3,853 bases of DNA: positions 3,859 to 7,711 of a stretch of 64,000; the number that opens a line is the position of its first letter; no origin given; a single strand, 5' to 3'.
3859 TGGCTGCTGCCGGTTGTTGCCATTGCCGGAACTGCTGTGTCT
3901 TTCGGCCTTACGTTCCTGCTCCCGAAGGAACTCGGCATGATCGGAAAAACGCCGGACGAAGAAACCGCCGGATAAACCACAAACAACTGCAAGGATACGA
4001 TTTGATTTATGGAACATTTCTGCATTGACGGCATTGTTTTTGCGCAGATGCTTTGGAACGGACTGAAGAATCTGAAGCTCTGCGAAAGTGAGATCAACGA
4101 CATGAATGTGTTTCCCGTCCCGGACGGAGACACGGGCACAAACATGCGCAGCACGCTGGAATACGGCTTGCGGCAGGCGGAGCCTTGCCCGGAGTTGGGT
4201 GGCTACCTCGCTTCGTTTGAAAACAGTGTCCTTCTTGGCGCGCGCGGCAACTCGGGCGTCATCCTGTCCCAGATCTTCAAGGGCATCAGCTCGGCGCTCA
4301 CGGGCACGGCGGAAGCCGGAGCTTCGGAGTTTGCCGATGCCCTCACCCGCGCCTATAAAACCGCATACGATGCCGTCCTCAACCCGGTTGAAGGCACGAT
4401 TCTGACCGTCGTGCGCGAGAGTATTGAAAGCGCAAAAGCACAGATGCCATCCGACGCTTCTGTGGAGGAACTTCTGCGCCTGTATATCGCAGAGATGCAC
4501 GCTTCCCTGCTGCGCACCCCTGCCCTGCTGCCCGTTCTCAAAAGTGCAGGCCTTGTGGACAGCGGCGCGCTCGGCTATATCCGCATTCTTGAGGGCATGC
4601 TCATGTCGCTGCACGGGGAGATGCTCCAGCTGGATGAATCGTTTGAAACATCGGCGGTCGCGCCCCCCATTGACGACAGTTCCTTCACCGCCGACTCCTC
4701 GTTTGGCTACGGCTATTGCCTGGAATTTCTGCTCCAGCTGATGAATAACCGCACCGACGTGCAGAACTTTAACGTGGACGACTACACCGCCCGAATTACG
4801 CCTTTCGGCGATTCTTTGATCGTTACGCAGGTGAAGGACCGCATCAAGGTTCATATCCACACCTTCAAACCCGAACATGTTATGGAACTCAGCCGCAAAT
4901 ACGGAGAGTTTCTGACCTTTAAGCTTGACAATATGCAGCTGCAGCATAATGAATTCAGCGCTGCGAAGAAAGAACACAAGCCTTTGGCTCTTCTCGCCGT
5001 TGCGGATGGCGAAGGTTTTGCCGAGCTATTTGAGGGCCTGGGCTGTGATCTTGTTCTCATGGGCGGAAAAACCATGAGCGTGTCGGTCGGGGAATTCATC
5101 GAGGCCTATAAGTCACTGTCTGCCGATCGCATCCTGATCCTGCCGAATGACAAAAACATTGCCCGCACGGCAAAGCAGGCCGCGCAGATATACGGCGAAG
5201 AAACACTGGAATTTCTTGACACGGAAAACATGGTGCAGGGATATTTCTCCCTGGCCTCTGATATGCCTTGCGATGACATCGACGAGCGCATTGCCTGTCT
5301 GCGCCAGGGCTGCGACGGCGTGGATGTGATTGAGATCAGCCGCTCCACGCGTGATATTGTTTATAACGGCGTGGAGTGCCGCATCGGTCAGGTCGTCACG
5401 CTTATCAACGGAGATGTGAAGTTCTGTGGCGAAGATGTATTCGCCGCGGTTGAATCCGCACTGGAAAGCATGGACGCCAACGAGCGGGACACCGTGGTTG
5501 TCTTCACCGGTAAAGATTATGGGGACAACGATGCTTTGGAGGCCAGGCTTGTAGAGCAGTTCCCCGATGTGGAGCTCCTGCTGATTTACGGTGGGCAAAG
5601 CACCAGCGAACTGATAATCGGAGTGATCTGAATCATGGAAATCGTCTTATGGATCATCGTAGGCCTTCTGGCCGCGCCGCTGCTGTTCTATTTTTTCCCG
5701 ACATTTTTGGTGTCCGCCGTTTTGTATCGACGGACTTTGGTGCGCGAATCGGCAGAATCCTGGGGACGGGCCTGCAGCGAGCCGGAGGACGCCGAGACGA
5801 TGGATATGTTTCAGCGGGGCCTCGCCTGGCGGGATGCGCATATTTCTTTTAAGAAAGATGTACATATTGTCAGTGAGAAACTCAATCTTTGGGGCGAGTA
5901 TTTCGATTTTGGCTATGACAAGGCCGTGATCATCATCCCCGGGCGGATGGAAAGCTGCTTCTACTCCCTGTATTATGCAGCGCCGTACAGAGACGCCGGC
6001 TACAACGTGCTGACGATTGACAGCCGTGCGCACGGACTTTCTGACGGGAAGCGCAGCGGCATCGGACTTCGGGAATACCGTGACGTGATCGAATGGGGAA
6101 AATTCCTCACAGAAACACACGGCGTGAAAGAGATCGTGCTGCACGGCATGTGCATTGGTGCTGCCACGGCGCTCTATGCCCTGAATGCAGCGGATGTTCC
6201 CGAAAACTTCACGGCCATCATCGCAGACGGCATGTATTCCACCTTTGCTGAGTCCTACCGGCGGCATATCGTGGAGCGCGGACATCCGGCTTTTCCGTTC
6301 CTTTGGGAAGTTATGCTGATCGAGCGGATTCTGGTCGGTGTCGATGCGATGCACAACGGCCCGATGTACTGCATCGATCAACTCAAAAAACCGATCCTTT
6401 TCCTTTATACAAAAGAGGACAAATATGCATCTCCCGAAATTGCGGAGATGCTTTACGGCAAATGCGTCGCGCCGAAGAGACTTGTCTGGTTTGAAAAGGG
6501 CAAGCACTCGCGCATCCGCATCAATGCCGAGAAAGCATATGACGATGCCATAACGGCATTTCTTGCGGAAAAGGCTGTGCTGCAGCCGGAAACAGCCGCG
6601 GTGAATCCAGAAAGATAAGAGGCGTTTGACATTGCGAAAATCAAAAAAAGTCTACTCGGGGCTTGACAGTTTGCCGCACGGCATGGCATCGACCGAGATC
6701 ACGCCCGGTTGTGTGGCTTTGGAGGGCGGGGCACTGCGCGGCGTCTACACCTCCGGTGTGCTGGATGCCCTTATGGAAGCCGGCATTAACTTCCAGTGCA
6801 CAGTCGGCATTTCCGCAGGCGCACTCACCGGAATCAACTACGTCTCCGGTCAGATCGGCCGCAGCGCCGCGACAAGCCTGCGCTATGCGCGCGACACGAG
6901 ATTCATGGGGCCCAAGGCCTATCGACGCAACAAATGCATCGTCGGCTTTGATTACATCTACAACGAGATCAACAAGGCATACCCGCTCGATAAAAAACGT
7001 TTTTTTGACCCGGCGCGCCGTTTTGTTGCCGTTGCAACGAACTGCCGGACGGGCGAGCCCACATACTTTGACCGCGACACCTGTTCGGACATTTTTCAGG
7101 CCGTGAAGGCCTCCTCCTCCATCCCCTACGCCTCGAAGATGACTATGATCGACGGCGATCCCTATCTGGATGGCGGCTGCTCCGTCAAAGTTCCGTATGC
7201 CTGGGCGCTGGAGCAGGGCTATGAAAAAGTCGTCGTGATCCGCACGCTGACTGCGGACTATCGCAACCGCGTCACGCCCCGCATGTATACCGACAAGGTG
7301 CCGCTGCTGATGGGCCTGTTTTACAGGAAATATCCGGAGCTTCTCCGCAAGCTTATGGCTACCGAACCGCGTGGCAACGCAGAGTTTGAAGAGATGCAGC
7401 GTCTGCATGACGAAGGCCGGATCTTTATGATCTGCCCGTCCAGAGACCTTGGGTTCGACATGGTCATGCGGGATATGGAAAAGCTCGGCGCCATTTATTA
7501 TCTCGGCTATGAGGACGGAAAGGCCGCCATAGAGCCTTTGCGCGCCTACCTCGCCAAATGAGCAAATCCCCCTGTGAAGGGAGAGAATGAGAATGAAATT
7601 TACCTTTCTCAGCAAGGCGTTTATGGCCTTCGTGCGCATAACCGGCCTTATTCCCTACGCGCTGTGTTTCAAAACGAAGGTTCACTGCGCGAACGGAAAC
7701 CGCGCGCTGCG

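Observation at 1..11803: Eleven-gene operon combining phospholipases, fatty-acid kinase, two adenylase/carrier pairs, two PlsC acyltransferases, an MFS_2 transporter and a dedicated PPTase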

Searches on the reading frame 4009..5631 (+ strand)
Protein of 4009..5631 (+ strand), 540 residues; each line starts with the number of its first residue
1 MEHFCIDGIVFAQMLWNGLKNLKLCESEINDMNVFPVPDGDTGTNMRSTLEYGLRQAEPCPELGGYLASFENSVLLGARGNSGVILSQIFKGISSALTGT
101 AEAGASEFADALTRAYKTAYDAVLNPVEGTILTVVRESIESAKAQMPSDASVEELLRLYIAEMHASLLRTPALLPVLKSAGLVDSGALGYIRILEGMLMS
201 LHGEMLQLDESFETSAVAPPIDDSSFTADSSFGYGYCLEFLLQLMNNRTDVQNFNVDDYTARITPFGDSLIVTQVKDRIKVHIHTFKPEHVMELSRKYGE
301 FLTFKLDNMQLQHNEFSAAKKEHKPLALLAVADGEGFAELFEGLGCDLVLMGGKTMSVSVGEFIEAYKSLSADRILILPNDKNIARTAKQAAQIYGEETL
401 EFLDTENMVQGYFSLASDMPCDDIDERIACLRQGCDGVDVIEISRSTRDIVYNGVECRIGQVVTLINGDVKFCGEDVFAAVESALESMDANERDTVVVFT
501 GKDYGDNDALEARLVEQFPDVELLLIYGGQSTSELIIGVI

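Call 3: search_protein_families(library=pfam, proteins=[window:4009-5631:+], max_evalue=0.01)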
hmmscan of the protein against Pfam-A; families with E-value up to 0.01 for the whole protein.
window:4009-5631:+ (540 aa): 3 families
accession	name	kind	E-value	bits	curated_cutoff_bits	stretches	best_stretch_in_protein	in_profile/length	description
PF13684.11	FakA-like_C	-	4.7e-47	160.6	23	1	327-539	1-215/216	Fatty acid kinase subunit A-like, C-terminal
PF02734.22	Dak2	-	8.3e-34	117.4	27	1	36-198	1-173/174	DAK2 domain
PF21645.3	FakA-like_M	-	8e-22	77.3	24.9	1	234-315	2-79/80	Fatty acid kinase subunit A-like, middle domain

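Call 21: search_protein_families(library=ncbifam, proteins=[window:4009-5631:+], max_evalue=0.001)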
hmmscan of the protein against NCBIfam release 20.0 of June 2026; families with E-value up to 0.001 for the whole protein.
window:4009-5631:+ (540 aa): 2 families
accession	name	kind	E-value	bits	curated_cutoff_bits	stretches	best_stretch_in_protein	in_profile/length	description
TIGR03599.1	YloV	subfamily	2.1e-142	475.4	396.1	1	11-539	1-529/530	DAK2 domain fusion protein YloV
NF038248.1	FakA_VfrB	equivalog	3.5e-100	336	975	1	6-534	3-543/549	fatty acid kinase catalytic subunit FakA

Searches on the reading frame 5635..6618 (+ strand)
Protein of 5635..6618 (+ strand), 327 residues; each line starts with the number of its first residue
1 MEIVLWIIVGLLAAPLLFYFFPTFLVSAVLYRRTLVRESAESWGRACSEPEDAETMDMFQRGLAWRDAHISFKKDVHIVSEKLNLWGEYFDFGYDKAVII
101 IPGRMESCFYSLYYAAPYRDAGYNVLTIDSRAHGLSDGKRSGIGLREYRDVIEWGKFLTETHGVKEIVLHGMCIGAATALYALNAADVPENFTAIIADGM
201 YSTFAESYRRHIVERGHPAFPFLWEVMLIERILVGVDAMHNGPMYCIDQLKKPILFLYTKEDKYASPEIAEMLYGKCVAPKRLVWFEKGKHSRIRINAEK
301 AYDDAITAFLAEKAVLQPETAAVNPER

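Call 3: search_protein_families(library=pfam, proteins=[window:5635-6618:+], max_evalue=0.01)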
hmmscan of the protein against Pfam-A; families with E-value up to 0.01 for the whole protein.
window:5635-6618:+ (327 aa): 3 families
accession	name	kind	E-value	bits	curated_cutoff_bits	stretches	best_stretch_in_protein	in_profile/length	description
PF12146.15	Hydrolase_4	-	1.6e-11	44.4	27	1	96-196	5-105/239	Serine aminopeptidase, S33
PF00561.26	Abhydrolase_1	-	4.5e-11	43.3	25.8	1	97-200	2-102/245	alpha/beta hydrolase fold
PF12697.13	Abhydrolase_6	-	1.6e-06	29.4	26.3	1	98-225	1-121/217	Alpha/beta hydrolase family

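Call 21: search_protein_families(library=ncbifam, proteins=[window:5635-6618:+], max_evalue=0.001)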
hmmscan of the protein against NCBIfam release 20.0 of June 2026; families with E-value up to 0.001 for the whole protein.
window:5635-6618:+ (327 aa): 2 families
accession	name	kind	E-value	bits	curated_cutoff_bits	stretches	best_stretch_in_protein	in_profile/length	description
NF047920.1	lactonase_UilS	equivalog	4.3e-06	26.7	400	0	114-185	44-118/285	UilS family quorum-quenching N-acyl-homoserine lactonase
TIGR02427.1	protocat_pcaD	equivalog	0.00037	20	255.85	0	121-195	38-107/251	3-oxoadipate enol-lactonase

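Call 30: search_solved_structures(query=window:5635-6618:+, max_evalue=0.01)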
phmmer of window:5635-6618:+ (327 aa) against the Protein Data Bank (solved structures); distinct sequences matched with E-value up to 0.01: 3.
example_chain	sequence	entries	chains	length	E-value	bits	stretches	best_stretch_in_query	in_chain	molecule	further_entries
5g59_A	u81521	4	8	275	1.8e-10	43.7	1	65-199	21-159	ESTERASE | Uncharacterized protein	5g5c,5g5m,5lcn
4fbm_A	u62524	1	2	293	0.0052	19.1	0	247-310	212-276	LipS lipolytic enzyme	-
4fbl_A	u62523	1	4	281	0.0076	18.6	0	247-298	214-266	LipS lipolytic enzyme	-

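Call 66: find_homologous_proteins(query=window:5635-6618:+, max_evalue=0.00001)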
Query window:5635-6618:+ (327 aa): 401 proteins with E <= 0.00001 among 2910 candidates; the best 120 are listed.
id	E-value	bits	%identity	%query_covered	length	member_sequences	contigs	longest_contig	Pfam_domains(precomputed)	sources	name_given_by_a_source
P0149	6.2e-218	740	98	100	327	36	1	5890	PF12697.14,PF00561.27,PF12146.16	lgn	-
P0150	1.3e-108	381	53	95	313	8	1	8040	PF00561.27,PF12146.16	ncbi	-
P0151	3.3e-107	376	54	90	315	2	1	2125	PF00326.28,PF00561.27,PF12146.16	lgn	-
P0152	1.8e-106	374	54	94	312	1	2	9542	PF00561.27,PF12146.16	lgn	-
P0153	3.0e-106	373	52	96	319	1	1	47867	PF00561.27,PF12146.16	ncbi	-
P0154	4.4e-106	373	51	96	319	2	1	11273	PF00561.27,PF12146.16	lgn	-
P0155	2.6e-105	370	52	87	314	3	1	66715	PF00561.27,PF12146.16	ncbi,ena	-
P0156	4.6e-105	369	52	95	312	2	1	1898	PF00561.27,PF12146.16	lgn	-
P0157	6.5e-105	369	53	94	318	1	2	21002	PF00561.27,PF12146.16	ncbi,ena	-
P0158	7.5e-105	369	50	96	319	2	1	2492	PF00561.27,PF12146.16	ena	-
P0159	8.2e-105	369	52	91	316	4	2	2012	PF00561.27,PF12146.16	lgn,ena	-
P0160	1.2e-104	368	54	89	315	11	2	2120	PF00561.27,PF12146.16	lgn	-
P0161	2.6e-104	367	51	94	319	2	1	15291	PF00561.27,PF12146.16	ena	-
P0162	7.3e-104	365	51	94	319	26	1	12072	PF02129.25,PF00326.28,PF00561.27,PF12146.16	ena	-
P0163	1.4e-103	365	51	95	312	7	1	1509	PF00561.27,PF12146.16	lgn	-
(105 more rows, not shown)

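Call 72: predict_structure(alignment_id=A3)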
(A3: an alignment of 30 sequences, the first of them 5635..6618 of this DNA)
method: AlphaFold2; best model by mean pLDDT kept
length: 327 residues; sequences in the alignment: 30
mean_pLDDT: 89.0   pTM: 0.88
mean pLDDT of the five models: 89.0, 88.3, 85.9, 84.7, 84.6
residues with pLDDT >= 90: 219; 70-90: 78; 50-70: 17; < 50: 13
segments of 3 or more residues with pLDDT < 50: 134-137, 320-327
pLDDT, mean of each block of 10 residues (from residue 1): 91 90 90 77 74 92 97 94 88 98 78 96 91 55 85 97 98 94 97 97 93 89 92 88 96 97 91 97 94 92 98 76 42
secondary structure, 60 per line:
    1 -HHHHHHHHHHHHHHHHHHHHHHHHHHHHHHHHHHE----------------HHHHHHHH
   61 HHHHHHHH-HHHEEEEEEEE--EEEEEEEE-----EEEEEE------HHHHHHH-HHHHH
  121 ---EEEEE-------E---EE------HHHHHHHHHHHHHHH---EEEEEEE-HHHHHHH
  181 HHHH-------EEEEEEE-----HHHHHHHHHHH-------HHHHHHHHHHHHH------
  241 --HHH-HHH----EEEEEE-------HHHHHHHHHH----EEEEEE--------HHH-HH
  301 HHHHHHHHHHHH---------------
elements in order: H2-35 H53-68 E73-80 E83-90 E96-101 H108-114 H116-120 E124-128 H148-162 E166-172 H174-184 E192-198 H204-214 H222-234 E254-259 H267-276 E281-286 H299-312

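Call 74: fold_search(model_id=the predicted structure, library=pdb)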
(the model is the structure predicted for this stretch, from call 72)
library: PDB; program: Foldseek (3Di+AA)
matches with E <= 10: 1908; with E <= 0.001: 1514
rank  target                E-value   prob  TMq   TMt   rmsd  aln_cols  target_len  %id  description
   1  5g59                  4.2e-16  1.00  0.63  0.74   6.3       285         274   22  Structure of the Pyrococcus Furiosus Esterase Pf2001 with space group P3121 (released 2017-06-21)
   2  5lcn_A                2.6e-14  1.00  0.62  0.74   3.9       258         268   24  STRUCTURE OF THE PYROCOCCUS FURIOSUS ESTERASE PF2001 WITH SPACE GROUP P212121 (released 2017-08-02)
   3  5g5m_B                2.9e-14  1.00  0.60  0.75   5.0       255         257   25  Structure of the Pyrococcus Furiosus Esterase Pf2001 with space group P21 (released 2017-06-21)
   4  5lcn_C                3.7e-14  1.00  0.56  0.68   5.0       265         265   22  STRUCTURE OF THE PYROCOCCUS FURIOSUS ESTERASE PF2001 WITH SPACE GROUP P212121 (released 2017-08-02)
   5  5g5m_A                7.6e-14  1.00  0.57  0.72   5.3       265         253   22  Structure of the Pyrococcus Furiosus Esterase Pf2001 with space group P21 (released 2017-06-21)
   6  5g5c                  8.5e-14  1.00  0.56  0.70   5.4       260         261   22  Structure of the Pyrococcus furiosus Esterase Pf2001 with space group C2221 (released 2017-06-21)
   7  5lcn_D                1.2e-13  1.00  0.58  0.69   4.9       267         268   24  STRUCTURE OF THE PYROCOCCUS FURIOSUS ESTERASE PF2001 WITH SPACE GROUP P212121 (released 2017-08-02)
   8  5lcn_B                4.0e-13  1.00  0.62  0.76   3.5       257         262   24  STRUCTURE OF THE PYROCOCCUS FURIOSUS ESTERASE PF2001 WITH SPACE GROUP P212121 (released 2017-08-02)
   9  4hxg_K                1.0e-11  1.00  0.52  0.30   6.4       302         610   18  Pyrococcus horikoshii acylaminoacyl peptidase (orthorhombic crystal form) (released 2013-05-08)
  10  1u2e_D                2.1e-11  1.00  0.49  0.56   8.0       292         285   14  Crystal Structure of the C-C bond hydrolase MhpC (released 2005-02-15)
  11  4i3f                  3.3e-11  1.00  0.53  0.60   6.7       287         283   15  Crystal structure of serine hydrolase CCSP0084 from the polyaromatic hydrocarbon (PAH)-degrading bacterium Cycloclasticu (released 2013-06-26)
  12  2r11_C                3.7e-11  1.00  0.52  0.58   8.6       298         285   11  Crystal structure of putative hydrolase (2632844) from Bacillus subtilis at 1.96 A resolution (released 2007-09-04)
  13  1mtz                  4.2e-11  1.00  0.50  0.56   8.4       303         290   14  Crystal Structure of the Tricorn Interacting Factor F1 (released 2002-11-06)
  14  4hxg_G                4.5e-11  1.00  0.54  0.31   6.2       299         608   17  Pyrococcus horikoshii acylaminoacyl peptidase (orthorhombic crystal form) (released 2013-05-08)
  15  4hxg_H                4.7e-11  1.00  0.54  0.31   5.2       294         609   18  Pyrococcus horikoshii acylaminoacyl peptidase (orthorhombic crystal form) (released 2013-05-08)
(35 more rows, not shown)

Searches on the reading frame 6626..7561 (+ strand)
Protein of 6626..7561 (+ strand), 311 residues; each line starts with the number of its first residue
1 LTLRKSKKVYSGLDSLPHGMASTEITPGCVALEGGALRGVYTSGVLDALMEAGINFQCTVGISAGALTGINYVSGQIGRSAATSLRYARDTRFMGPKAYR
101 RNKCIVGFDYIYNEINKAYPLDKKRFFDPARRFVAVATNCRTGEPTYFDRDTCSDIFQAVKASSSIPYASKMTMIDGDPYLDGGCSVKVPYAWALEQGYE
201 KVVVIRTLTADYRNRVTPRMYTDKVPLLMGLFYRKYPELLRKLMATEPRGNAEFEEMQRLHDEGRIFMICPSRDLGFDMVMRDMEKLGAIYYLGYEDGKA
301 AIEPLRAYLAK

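Call 3: search_protein_families(library=pfam, proteins=[window:6626-7561:+], max_evalue=0.01)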
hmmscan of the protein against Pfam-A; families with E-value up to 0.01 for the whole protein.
window:6626-7561:+ (311 aa): 2 families
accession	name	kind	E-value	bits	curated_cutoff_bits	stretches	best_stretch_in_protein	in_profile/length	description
PF01734.28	Patatin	-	5.7e-20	72.8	27.7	1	31-190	2-186/191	Patatin-like phospholipase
PF19890.4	DUF6363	-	3.7e-13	49.5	26.4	1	236-309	1-74/75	Domain of unknown function (DUF6363)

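Call 21: search_protein_families(library=ncbifam, proteins=[window:6626-7561:+], max_evalue=0.001)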
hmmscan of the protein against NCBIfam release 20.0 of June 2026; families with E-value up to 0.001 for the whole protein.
window:6626-7561:+ (311 aa): 2 families
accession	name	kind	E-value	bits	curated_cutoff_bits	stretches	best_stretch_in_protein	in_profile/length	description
NF007623.0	PRK10279.1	equivalog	3e-15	56.2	272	1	30-204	8-177/301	patatin-like phospholipase RssA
NF043045.1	T4SS_VpdC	equivalog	3.1e-07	28.9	1000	1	133-190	443-502/880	Dot/Icm T4SS effector VpdC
